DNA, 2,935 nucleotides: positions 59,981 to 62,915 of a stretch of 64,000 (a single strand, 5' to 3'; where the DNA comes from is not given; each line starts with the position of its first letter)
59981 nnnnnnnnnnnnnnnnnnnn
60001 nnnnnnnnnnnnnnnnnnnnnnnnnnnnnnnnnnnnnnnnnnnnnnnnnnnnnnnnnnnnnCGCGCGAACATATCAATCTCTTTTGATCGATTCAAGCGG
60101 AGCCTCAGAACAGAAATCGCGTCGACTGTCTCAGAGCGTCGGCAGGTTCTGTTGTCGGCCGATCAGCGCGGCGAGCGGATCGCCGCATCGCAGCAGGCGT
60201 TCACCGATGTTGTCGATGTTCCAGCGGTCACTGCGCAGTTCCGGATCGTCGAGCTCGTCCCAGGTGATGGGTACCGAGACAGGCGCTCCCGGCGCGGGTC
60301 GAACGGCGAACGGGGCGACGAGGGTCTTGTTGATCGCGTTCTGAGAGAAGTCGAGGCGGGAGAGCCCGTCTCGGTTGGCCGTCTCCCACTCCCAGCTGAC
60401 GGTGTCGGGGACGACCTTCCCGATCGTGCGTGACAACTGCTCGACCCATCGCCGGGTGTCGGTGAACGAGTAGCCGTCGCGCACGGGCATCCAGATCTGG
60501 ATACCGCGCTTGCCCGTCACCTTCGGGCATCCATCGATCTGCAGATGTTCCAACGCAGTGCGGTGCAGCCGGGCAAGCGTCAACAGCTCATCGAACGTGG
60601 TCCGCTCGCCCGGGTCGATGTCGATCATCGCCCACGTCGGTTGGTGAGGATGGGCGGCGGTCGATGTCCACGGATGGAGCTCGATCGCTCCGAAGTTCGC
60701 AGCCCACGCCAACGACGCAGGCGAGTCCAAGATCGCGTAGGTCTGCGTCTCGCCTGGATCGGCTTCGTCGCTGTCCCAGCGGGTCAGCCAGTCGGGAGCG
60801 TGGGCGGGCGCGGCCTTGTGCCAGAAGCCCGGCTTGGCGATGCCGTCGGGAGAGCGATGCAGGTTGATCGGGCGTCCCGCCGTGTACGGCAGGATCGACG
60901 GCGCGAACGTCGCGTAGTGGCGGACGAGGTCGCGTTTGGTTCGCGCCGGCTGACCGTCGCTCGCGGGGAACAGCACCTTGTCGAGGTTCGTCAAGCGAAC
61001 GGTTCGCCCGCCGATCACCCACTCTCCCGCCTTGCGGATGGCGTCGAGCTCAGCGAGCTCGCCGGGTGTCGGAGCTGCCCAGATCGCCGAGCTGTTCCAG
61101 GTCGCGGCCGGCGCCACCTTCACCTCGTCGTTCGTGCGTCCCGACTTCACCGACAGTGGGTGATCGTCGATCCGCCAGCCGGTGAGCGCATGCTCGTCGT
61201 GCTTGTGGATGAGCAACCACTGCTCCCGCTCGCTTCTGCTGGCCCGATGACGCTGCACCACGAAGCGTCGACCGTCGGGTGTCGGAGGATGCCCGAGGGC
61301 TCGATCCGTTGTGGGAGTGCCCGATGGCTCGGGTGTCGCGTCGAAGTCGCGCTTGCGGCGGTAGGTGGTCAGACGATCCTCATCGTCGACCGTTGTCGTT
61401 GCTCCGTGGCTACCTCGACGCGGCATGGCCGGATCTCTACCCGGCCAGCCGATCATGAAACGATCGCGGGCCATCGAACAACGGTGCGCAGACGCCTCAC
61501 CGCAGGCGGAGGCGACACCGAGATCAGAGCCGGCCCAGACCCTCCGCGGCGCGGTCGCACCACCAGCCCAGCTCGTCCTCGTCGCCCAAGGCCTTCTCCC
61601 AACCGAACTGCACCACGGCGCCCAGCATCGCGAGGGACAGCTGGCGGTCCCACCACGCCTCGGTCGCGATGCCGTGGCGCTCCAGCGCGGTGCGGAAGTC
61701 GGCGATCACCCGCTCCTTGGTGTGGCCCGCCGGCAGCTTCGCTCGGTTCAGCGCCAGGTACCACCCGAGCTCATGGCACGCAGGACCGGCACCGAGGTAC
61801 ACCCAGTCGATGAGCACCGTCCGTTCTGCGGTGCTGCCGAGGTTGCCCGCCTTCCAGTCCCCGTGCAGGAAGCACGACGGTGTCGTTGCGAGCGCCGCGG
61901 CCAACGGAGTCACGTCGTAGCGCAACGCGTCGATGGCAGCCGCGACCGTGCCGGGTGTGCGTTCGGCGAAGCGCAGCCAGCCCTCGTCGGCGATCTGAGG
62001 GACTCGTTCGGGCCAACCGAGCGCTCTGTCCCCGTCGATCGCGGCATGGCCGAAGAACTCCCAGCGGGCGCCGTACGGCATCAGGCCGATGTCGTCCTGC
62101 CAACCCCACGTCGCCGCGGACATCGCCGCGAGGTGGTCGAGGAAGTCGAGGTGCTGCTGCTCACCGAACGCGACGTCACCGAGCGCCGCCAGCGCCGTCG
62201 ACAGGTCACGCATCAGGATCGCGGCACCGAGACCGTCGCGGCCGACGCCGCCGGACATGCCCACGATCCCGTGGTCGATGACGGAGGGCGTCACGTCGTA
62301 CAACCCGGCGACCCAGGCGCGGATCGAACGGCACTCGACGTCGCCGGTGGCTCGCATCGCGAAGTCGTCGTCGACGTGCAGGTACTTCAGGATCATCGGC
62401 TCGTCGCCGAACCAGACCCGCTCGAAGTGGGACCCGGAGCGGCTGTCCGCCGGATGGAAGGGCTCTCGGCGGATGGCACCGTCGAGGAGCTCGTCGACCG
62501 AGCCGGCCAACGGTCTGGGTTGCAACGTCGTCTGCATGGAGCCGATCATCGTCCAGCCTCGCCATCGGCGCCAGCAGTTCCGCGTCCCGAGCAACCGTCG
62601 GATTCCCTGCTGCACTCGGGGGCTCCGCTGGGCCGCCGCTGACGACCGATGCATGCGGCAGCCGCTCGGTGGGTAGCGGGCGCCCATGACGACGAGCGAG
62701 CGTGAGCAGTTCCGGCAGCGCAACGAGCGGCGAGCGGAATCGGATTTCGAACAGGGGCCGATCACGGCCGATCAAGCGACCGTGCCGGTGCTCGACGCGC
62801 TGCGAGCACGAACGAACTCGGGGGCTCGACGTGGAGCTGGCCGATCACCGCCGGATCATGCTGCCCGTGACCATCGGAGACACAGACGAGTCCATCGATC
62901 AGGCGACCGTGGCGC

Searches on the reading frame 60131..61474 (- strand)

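Call 68: search_protein_families(library=pfam, proteins=[window:60131-61474:-], max_evalue=0.001)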
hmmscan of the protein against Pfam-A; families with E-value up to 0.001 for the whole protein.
window:60131-61474:- (447 aa): 1 family
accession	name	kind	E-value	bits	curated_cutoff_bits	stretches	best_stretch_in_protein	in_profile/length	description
PF21686.3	LigD_Prim-Pol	-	1.5e-74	251.2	27.4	1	179-433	1-253/254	LigD, primase-polymerase domain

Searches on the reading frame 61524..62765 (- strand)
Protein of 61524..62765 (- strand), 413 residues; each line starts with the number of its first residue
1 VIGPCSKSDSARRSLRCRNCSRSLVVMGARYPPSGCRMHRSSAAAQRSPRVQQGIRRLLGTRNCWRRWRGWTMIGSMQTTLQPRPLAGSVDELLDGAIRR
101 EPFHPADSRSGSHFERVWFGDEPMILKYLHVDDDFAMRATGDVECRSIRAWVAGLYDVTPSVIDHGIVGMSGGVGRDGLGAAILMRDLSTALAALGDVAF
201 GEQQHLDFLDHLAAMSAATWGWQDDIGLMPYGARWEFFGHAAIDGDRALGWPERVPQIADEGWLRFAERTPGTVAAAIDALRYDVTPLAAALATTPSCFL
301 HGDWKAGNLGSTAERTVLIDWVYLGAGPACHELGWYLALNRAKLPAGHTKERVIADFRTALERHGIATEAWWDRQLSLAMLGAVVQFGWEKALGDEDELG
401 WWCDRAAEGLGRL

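Call 68: search_protein_families(library=pfam, proteins=[window:61524-62765:-], max_evalue=0.001)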
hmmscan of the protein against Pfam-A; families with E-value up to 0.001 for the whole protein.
window:61524-62765:- (413 aa): 1 family
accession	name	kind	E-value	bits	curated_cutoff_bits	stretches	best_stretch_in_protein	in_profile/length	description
PF01636.29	APH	-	2e-07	31.4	23.2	1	246-346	138-219/239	Phosphotransferase enzyme family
